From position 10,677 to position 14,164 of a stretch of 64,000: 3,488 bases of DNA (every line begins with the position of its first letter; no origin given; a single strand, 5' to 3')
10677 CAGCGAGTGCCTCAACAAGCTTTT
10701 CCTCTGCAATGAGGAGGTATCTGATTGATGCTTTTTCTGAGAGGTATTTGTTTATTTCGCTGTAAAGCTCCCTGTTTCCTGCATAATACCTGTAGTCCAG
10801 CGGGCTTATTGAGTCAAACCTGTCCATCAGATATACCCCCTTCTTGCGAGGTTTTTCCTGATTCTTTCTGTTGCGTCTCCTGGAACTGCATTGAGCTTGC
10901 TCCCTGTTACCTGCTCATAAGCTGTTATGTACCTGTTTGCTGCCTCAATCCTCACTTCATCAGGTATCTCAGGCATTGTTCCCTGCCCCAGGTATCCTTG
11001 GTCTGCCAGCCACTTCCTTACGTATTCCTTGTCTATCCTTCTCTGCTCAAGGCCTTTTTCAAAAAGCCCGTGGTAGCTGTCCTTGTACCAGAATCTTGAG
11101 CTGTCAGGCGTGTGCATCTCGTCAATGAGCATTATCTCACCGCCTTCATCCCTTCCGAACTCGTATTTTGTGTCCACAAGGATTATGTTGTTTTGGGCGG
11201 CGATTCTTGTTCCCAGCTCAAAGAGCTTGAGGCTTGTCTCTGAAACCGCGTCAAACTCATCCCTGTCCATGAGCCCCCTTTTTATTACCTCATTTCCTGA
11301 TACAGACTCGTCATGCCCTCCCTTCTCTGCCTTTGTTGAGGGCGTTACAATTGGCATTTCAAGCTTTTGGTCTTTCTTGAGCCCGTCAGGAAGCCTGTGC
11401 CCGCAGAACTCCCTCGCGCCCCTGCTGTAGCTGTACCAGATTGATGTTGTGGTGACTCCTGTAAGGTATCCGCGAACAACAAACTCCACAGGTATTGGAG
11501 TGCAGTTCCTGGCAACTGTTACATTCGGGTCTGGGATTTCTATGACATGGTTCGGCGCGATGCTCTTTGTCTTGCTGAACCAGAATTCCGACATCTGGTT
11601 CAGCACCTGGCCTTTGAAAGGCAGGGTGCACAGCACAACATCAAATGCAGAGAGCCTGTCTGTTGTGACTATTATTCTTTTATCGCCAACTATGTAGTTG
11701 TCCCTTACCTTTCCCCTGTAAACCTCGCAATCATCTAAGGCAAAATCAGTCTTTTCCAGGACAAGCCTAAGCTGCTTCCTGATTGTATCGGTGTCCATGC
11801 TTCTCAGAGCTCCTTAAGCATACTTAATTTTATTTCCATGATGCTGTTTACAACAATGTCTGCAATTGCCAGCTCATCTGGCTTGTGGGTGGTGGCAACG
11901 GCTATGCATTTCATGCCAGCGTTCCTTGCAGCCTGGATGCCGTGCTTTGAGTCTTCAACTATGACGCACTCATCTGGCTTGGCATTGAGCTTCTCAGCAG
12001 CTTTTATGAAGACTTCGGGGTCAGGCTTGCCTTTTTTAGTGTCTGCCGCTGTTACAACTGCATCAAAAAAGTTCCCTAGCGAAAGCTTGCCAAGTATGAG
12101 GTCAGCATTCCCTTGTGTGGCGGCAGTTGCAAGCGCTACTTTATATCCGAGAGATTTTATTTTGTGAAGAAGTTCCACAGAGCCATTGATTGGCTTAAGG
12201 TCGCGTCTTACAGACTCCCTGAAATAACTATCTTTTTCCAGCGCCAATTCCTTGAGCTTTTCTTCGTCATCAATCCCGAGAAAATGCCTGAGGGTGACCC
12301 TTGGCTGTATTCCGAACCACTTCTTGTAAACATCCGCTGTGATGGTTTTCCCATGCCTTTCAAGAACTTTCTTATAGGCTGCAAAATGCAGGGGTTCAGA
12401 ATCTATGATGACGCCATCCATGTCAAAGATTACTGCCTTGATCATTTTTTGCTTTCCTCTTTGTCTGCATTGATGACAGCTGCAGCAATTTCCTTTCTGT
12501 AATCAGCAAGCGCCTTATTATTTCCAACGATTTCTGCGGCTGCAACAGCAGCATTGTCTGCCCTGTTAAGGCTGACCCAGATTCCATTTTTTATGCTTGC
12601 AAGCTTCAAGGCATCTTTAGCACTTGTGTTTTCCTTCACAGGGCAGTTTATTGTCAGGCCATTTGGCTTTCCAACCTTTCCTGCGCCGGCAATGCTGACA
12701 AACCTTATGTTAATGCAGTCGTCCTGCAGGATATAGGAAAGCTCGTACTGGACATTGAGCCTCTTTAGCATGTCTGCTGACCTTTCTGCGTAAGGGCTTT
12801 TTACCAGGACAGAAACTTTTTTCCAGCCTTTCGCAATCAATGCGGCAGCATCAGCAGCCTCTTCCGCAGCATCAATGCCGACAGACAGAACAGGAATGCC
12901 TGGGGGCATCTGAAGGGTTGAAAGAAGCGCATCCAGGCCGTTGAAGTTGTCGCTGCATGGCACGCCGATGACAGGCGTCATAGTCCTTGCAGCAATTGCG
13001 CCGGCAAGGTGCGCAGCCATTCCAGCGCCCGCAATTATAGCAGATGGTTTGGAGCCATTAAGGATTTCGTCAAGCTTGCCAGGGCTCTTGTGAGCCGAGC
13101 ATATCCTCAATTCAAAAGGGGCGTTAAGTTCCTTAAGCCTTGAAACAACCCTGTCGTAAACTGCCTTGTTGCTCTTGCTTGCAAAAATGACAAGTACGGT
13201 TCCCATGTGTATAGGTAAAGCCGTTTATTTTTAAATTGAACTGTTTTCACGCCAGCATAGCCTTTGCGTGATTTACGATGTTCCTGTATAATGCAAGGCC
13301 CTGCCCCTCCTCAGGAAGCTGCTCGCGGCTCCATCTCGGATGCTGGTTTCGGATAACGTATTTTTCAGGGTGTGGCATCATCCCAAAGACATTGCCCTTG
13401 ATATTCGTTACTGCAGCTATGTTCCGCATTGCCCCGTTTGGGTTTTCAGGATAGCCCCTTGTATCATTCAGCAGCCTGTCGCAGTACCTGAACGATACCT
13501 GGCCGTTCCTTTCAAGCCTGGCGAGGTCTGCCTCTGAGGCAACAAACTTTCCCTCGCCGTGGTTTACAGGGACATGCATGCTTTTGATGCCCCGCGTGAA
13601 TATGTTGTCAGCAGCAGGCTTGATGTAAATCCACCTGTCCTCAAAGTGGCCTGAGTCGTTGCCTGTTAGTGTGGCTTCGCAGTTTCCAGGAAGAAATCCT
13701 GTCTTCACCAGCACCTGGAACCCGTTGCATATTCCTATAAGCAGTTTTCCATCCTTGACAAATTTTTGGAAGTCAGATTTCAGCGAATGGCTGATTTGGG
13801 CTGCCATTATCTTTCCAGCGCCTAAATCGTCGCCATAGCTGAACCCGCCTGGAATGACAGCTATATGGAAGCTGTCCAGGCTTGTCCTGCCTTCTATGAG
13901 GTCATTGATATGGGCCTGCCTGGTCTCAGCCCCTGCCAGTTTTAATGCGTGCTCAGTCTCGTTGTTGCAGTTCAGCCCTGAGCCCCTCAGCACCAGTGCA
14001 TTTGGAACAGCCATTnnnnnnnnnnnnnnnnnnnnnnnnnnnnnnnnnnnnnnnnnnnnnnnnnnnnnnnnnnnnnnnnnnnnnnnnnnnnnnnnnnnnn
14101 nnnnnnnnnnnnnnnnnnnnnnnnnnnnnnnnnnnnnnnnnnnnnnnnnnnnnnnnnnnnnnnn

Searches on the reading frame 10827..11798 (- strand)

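Call 9: search_protein_families(library=pfam, proteins=[window:10827-11798:-], max_evalue=0.00001)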
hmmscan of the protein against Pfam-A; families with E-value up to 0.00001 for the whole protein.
window:10827-11798:- (323 aa): 1 family
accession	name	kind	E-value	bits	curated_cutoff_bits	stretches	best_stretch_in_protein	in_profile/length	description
PF01259.24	SAICAR_synt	-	4.6e-71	239.7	20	1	26-267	2-224/233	SAICAR synthetase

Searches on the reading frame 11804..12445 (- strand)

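Call 9: search_protein_families(library=pfam, proteins=[window:11804-12445:-], max_evalue=0.00001)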
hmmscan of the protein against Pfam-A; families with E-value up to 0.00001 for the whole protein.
window:11804-12445:- (213 aa): 3 families
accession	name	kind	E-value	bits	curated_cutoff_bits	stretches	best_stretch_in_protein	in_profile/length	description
PF13419.12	HAD_2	-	1.6e-42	146.1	23.8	1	5-183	1-178/178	Haloacid dehalogenase-like hydrolase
PF00702.32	Hydrolase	-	9.5e-33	114.6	26.4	1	2-177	1-191/191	haloacid dehalogenase-like hydrolase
PF13242.12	Hydrolase_like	-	1.4e-10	41.4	22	1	139-202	3-72/75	HAD-hyrolase-like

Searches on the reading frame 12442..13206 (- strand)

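Call 9: search_protein_families(library=pfam, proteins=[window:12442-13206:-], max_evalue=0.00001)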
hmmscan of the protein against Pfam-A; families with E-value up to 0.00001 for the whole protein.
window:12442-13206:- (254 aa): 1 family
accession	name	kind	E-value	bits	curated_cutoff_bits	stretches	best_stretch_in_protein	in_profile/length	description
PF00731.26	AIRC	-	2.5e-40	137.9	30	1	4-125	2-127/148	AIR carboxylase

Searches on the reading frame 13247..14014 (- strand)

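Call 9: search_protein_families(library=pfam, proteins=[window:13247-14014:-], max_evalue=0.00001)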
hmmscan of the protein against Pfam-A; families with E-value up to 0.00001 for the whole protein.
window:13247-14014:- (255 aa): 1 family
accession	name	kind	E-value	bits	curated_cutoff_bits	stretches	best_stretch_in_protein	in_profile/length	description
PF13507.12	GATase_5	-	3.7e-76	256.1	27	1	4-248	2-258/260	CobB/CobQ-like glutamine amidotransferase domain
